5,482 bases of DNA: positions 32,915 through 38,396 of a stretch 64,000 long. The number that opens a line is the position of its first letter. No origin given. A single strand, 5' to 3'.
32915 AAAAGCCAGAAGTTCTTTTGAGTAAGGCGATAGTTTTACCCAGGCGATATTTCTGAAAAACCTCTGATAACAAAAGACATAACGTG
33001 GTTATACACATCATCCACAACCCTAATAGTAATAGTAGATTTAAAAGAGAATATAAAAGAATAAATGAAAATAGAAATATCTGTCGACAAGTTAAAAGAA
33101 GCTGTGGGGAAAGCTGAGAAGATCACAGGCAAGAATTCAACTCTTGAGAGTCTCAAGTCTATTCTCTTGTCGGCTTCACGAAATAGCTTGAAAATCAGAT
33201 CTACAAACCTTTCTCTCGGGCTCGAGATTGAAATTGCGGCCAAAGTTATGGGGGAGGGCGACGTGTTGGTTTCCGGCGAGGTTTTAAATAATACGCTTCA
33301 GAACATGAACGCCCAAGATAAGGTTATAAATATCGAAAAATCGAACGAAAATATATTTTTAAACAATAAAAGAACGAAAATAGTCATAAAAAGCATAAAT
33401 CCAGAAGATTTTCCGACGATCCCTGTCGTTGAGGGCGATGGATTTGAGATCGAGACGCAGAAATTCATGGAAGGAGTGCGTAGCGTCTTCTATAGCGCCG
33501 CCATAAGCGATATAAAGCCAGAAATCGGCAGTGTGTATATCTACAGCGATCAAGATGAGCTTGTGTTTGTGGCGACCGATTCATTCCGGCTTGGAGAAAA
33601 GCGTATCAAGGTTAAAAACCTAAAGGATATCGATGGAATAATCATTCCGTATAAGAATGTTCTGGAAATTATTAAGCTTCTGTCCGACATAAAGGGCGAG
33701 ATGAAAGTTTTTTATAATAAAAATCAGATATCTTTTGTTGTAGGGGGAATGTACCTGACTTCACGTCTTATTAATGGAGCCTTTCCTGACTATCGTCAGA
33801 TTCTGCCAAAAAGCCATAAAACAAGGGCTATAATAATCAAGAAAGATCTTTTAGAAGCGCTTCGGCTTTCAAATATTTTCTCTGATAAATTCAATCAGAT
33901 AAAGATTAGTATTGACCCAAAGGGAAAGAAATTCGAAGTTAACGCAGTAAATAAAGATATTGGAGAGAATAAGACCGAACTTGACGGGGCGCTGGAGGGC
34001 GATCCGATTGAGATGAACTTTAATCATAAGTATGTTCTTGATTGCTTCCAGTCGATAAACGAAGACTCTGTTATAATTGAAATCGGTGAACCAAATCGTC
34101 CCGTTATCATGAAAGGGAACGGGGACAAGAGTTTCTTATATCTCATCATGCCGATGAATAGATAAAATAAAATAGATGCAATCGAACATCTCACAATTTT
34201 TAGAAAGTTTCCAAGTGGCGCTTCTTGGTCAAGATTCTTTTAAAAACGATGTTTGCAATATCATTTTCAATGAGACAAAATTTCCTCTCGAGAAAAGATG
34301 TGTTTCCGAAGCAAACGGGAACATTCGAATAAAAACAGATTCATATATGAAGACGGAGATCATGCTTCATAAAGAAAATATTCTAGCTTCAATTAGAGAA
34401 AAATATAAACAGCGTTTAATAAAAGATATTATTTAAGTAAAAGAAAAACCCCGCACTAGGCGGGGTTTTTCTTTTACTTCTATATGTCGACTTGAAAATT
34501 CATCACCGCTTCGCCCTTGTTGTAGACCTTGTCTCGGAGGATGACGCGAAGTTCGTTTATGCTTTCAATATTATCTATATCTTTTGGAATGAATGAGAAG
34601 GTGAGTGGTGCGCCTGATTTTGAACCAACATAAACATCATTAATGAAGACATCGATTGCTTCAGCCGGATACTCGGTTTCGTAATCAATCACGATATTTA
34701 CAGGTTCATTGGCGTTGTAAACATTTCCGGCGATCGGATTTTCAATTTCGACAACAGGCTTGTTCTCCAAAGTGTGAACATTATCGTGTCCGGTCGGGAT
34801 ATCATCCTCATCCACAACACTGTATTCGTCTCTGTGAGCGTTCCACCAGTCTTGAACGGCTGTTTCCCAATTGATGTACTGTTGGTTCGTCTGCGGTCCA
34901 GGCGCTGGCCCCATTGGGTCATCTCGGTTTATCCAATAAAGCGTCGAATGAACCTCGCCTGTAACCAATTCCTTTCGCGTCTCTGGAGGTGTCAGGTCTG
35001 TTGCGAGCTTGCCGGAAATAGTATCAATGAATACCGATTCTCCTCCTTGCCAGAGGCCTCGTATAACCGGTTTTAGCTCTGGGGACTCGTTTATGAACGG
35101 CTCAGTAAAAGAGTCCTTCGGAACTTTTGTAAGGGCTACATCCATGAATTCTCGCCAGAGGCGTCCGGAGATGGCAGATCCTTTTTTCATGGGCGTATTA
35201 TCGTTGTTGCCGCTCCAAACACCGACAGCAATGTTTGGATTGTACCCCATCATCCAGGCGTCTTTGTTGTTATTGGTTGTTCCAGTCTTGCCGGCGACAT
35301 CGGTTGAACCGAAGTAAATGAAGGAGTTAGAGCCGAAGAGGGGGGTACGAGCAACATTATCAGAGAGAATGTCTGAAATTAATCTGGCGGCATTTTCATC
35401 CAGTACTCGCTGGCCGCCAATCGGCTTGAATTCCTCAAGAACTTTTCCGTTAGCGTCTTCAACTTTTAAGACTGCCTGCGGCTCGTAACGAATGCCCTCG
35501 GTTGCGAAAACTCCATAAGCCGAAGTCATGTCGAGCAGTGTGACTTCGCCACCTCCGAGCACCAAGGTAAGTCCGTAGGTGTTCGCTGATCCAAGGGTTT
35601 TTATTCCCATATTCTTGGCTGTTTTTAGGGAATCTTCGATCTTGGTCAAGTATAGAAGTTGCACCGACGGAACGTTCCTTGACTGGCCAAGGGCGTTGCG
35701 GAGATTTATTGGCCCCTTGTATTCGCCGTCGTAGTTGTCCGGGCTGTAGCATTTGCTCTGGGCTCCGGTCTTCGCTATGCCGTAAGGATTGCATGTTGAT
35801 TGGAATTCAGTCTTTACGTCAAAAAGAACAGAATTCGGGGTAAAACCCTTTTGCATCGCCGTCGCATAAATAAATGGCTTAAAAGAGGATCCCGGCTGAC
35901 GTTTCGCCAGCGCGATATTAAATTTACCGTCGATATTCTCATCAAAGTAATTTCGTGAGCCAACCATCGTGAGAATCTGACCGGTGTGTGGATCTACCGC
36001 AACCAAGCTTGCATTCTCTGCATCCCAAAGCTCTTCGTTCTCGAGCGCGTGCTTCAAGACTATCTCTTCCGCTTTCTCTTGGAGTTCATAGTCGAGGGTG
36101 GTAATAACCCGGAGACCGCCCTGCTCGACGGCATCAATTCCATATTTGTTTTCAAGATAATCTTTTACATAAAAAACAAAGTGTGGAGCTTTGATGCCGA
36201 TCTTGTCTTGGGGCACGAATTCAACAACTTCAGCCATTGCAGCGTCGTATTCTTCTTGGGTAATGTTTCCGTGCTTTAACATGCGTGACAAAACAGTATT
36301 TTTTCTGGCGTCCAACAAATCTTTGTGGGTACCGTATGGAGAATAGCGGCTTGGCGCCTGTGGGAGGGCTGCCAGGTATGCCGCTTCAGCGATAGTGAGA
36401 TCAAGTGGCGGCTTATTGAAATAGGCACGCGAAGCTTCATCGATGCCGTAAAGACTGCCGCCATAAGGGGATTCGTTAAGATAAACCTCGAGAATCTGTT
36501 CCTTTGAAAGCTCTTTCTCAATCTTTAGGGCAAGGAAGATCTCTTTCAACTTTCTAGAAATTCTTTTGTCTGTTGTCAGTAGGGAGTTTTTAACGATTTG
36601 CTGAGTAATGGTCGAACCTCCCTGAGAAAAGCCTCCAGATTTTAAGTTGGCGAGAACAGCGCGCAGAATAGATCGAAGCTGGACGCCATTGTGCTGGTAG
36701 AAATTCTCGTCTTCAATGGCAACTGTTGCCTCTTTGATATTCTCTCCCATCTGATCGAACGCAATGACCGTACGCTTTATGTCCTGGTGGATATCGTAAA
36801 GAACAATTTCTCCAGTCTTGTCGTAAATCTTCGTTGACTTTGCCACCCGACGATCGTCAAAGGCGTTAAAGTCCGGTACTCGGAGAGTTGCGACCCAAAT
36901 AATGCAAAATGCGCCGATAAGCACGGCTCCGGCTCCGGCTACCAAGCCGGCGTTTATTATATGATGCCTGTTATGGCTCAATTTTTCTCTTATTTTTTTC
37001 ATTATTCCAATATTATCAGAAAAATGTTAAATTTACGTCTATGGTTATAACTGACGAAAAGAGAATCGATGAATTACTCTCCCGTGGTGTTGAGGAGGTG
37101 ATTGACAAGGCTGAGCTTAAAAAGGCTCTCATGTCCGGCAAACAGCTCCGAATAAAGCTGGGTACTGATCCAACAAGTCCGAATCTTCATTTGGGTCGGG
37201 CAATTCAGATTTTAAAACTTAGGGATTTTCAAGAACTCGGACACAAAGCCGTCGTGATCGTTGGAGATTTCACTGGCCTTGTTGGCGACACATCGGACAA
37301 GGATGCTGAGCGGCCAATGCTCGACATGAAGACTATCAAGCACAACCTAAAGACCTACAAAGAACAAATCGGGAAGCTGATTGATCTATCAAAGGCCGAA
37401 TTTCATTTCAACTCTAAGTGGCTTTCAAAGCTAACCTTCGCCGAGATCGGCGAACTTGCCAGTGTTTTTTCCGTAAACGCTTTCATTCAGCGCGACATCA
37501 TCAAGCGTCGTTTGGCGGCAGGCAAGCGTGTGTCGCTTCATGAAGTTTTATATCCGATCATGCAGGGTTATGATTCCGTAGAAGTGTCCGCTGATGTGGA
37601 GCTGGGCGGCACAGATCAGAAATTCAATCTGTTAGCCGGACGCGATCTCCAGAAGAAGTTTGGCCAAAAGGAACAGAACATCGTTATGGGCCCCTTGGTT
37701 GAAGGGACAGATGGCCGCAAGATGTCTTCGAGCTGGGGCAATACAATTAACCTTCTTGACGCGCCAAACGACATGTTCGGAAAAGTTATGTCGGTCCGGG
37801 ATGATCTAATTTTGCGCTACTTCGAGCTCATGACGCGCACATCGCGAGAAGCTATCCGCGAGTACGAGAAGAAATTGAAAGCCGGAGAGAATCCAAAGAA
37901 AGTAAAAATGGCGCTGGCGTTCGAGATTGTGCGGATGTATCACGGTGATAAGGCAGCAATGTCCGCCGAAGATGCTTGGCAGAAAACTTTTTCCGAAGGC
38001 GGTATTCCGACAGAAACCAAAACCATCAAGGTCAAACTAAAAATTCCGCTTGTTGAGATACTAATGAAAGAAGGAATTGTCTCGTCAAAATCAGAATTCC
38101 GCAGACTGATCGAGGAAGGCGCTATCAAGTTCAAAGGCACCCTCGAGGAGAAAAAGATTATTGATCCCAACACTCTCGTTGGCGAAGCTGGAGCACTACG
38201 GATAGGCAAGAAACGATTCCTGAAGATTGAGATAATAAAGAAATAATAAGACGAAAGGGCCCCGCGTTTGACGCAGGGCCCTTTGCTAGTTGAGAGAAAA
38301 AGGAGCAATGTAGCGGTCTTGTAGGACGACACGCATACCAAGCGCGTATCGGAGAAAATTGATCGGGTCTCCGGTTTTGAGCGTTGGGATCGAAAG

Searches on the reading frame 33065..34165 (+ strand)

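Call 8: search_protein_families(library=pfam, proteins=[window:33065-34165:+], max_evalue=0.01)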
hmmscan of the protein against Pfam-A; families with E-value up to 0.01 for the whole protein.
window:33065-34165:+ (366 aa): 3 families
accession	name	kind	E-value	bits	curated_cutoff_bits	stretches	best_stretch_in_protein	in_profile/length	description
PF02767.21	DNA_pol3_beta_2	-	2.4e-23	83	27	1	128-242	1-116/116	DNA polymerase III beta subunit, central domain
PF02768.20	DNA_pol3_beta_3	-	3.5e-22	78.9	27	1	244-364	1-120/121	DNA polymerase III beta subunit, C-terminal domain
PF00712.24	DNA_pol3_beta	-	6.7e-17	62.2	24.4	2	1-120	1-120/120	DNA polymerase III beta subunit, N-terminal domain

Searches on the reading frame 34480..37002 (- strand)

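Call 84: search_protein_families(library=pfam, proteins=[window:34480-37002:-], max_evalue=0.001)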
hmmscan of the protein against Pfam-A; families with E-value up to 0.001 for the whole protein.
window:34480-37002:- (840 aa): 3 families
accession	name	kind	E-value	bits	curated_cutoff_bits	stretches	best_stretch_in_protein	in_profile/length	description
PF00912.28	Transgly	-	5.1e-62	208.9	27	1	69-241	6-177/178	Transglycosylase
PF00905.27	Transpeptidase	-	7.5e-26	91.5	22.1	1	332-621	2-299/299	Penicillin binding protein transpeptidase domain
PF17957.7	Big_7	-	0.00054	21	24.1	0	749-808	1-60/70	Bacterial Ig domain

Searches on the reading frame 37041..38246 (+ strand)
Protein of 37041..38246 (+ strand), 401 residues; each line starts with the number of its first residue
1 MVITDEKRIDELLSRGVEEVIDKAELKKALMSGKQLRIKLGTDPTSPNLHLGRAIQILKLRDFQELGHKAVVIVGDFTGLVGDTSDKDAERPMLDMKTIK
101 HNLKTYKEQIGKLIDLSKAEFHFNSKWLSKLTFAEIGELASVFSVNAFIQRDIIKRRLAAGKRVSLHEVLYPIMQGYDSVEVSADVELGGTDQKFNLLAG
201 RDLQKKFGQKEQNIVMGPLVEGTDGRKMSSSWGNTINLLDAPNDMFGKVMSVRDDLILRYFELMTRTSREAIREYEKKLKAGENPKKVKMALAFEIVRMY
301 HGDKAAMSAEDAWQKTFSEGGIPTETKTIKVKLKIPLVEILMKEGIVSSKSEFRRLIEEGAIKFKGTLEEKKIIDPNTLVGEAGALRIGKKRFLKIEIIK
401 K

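Call 84: search_protein_families(library=pfam, proteins=[window:37041-38246:+], max_evalue=0.001)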
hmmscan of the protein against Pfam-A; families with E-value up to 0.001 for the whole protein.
window:37041-38246:+ (401 aa): 2 families
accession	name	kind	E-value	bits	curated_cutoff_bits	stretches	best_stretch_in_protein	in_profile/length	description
PF00579.31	tRNA-synt_1b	-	1.1e-72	245.2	21.1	1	33-317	3-291/292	tRNA synthetases class I (W and Y)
PF22421.1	SYY_C-terminal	-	5.4e-05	23.4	27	1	332-393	15-80/83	Tyrosine--tRNA ligase SYY-like C-terminal domain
